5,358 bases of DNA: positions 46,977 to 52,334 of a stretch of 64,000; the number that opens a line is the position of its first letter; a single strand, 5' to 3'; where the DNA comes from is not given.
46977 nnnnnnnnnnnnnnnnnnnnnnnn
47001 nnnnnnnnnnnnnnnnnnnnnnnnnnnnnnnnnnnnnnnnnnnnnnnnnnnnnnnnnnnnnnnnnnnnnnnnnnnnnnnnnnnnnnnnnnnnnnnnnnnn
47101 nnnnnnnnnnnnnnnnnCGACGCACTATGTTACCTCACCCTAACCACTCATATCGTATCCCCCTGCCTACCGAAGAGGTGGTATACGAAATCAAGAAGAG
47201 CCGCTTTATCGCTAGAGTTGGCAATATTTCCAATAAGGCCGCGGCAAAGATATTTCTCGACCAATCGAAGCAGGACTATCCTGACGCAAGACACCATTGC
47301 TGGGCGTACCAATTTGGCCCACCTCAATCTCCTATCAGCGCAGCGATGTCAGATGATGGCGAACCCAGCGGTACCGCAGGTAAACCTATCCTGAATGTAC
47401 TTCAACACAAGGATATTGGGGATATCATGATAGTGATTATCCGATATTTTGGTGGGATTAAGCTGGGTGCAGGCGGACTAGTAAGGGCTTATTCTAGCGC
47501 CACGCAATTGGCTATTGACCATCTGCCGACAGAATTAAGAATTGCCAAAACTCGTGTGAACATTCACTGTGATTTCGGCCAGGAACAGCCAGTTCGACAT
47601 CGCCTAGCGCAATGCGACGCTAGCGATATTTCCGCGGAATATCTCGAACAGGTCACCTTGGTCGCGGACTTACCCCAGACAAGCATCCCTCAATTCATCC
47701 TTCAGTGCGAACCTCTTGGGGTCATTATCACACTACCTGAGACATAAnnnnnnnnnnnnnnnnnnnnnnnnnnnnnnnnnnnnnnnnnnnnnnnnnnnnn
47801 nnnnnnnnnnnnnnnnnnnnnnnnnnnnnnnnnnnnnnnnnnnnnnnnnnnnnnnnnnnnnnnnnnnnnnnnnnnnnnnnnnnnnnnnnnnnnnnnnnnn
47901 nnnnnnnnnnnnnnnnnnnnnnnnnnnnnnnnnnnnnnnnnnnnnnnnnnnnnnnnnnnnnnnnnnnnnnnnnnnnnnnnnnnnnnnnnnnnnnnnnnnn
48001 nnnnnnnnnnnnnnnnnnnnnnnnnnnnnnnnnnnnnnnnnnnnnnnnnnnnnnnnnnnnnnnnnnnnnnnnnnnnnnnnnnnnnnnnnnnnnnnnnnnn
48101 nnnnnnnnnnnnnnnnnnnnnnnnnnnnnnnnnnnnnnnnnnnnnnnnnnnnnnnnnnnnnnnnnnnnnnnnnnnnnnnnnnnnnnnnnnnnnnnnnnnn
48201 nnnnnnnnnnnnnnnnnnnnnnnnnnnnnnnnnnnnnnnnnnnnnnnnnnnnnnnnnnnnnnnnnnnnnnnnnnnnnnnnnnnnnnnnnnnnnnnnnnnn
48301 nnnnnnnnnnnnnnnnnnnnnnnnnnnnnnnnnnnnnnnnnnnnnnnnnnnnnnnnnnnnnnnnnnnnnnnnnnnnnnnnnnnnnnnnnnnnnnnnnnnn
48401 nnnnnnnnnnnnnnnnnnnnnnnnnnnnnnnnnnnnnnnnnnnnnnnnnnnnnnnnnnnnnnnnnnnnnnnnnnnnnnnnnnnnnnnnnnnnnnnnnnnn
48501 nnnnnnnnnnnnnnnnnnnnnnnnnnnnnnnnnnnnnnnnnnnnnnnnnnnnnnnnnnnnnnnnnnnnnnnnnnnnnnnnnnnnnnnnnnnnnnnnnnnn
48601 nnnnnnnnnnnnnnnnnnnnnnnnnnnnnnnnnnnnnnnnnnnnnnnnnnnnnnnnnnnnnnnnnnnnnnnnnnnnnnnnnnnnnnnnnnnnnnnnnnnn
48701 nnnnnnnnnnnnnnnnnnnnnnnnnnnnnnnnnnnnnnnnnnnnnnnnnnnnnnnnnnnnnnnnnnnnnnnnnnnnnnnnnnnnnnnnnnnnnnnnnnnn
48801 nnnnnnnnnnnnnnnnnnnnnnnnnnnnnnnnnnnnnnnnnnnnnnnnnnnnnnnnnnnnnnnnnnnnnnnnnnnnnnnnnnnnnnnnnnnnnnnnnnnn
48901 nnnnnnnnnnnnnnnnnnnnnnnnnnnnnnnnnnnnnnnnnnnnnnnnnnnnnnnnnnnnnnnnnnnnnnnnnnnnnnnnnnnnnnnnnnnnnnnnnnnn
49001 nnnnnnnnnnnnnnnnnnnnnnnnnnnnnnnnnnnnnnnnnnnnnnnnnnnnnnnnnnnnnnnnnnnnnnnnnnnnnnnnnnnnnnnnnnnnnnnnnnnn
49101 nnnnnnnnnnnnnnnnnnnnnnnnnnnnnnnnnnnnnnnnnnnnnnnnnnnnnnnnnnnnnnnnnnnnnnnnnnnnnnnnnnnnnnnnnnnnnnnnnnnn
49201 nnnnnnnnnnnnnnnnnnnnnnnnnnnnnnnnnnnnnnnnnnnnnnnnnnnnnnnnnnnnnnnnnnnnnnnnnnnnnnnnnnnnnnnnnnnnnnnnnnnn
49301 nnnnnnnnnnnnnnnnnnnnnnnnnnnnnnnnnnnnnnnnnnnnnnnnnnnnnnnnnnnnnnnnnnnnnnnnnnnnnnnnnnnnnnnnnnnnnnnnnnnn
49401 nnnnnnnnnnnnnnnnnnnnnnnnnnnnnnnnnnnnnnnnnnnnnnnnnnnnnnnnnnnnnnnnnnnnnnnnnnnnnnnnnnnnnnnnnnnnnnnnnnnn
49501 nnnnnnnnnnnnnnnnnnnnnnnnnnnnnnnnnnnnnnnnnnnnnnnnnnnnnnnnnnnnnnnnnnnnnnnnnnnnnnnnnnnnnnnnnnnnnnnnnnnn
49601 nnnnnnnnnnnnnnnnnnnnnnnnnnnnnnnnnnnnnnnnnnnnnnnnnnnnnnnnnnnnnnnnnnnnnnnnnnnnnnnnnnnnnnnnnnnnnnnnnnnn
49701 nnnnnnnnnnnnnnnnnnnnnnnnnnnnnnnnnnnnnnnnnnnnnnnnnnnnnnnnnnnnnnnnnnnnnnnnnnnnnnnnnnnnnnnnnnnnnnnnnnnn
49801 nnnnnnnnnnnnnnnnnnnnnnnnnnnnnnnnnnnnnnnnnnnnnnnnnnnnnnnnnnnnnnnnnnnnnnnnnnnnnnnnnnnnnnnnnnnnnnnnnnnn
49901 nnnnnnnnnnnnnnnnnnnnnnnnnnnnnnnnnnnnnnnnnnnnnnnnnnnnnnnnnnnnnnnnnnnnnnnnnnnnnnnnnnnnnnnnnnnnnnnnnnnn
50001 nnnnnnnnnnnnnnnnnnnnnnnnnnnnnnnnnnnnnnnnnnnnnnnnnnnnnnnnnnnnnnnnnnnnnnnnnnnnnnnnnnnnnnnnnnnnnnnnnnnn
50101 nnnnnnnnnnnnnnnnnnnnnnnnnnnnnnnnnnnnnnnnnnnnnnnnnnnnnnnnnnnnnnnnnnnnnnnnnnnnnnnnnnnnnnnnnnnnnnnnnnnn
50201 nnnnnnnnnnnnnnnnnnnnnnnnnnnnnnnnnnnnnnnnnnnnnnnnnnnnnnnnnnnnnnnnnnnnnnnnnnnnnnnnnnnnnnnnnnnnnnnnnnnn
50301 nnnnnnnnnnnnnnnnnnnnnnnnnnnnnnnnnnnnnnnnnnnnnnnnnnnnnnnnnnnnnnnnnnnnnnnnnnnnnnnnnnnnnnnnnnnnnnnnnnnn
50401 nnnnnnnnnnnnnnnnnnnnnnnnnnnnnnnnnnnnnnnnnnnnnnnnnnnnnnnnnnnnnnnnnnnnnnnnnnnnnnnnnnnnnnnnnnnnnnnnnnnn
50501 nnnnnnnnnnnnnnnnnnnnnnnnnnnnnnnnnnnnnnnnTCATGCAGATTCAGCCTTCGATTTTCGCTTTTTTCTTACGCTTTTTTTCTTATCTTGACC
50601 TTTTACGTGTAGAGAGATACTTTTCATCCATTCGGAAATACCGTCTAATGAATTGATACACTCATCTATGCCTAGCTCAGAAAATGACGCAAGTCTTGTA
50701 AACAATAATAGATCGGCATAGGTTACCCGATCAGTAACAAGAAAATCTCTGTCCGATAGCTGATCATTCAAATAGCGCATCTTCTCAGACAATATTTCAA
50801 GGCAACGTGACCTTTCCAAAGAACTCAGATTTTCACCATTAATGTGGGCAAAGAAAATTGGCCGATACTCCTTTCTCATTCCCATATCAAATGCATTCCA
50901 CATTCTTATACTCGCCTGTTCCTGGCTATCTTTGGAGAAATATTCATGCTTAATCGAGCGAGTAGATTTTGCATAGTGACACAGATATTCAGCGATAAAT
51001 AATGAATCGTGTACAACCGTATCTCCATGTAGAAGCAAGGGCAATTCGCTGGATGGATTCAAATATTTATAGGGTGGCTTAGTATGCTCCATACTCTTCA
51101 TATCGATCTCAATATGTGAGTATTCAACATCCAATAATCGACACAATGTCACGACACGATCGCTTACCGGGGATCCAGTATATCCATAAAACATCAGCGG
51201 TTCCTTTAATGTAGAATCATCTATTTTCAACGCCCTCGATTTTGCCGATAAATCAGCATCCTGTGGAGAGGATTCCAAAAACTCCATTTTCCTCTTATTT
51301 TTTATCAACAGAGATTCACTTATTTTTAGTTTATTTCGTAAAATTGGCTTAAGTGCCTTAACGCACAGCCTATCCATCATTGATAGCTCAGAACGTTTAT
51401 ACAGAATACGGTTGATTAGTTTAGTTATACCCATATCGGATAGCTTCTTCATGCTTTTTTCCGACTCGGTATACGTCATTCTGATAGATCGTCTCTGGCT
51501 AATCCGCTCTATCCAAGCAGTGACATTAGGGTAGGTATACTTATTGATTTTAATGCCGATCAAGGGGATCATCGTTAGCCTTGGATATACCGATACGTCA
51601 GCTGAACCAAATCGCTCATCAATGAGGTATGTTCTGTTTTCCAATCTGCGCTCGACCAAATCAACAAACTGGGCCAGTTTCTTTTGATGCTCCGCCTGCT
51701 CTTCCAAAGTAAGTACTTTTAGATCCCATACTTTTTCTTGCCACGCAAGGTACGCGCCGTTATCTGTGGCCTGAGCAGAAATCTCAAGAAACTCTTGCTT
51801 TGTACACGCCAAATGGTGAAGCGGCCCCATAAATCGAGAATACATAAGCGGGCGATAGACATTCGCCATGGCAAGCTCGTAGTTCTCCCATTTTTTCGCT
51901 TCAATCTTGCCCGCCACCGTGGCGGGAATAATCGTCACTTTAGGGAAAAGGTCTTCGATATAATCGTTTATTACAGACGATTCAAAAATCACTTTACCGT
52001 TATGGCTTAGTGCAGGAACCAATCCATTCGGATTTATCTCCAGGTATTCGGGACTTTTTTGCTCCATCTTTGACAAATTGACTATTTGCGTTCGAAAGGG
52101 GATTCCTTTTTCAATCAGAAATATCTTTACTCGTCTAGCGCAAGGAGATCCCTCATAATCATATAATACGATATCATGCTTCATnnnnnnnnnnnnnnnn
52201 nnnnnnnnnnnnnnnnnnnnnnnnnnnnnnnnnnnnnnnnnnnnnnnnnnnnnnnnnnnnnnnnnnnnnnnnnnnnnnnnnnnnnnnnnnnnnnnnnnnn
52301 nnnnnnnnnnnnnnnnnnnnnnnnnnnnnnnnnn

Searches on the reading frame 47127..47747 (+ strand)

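Call 71: search_protein_families(library=pfam, proteins=[window:47127-47747:+], max_evalue=0.00001)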
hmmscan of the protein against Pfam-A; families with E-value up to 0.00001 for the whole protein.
window:47127-47747:+ (206 aa): 2 families
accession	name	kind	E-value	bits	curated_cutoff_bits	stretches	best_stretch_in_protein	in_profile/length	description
PF01205.25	UPF0029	-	1.1e-37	128.7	27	1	23-130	1-107/107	Uncharacterized protein family UPF0029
PF09186.17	DUF1949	-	8.4e-08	32.4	23.7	1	146-191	1-46/56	Domain of unknown function (DUF1949)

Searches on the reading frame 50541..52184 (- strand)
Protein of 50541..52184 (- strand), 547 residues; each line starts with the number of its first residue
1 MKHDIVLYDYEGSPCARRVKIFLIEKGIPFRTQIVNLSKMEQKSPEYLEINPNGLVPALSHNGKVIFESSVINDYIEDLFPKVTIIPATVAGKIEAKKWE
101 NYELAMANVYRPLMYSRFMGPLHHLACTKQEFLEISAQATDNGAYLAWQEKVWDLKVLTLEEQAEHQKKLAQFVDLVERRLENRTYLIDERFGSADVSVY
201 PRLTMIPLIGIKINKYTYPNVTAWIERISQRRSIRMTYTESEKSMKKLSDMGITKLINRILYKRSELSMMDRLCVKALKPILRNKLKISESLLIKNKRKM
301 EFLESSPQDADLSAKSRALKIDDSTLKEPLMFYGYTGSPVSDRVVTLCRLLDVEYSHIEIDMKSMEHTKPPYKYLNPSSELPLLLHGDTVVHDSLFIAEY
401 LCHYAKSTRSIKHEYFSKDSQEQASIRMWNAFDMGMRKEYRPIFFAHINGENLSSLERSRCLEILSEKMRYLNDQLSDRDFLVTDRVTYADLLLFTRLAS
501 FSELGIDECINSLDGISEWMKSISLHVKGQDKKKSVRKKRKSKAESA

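Call 71: search_protein_families(library=pfam, proteins=[window:50541-52184:-], max_evalue=0.00001)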
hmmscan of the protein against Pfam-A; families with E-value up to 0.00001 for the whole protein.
window:50541-52184:- (547 aa): 7 families
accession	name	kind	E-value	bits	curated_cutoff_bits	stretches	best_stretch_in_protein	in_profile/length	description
PF13409.12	GST_N_2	-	3.1e-32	111.4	25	2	13-78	2-69/70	Glutathione S-transferase, N-terminal domain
PF13417.12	GST_N_3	-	1.2e-30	106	22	2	7-81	1-72/75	Glutathione S-transferase, N-terminal domain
PF02798.26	GST_N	-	1.3e-27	96.4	20.9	2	6-77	4-75/76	Glutathione S-transferase, N-terminal domain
PF00043.30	GST_C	-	9.5e-18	64.7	20.7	1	162-231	23-92/93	Glutathione S-transferase, C-terminal domain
PF14497.11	GST_C_3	-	7.3e-13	49.1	21.6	0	462-524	28-92/104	Glutathione S-transferase, C-terminal domain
PF13410.11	GST_C_2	-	4.4e-09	36.7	24.9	0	163-227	4-69/69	Glutathione S-transferase, C-terminal domain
PF22441.2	CLIC-like_N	-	1.6e-06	28.7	23.5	0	339-401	20-79/86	CLIC-like N-terminal domain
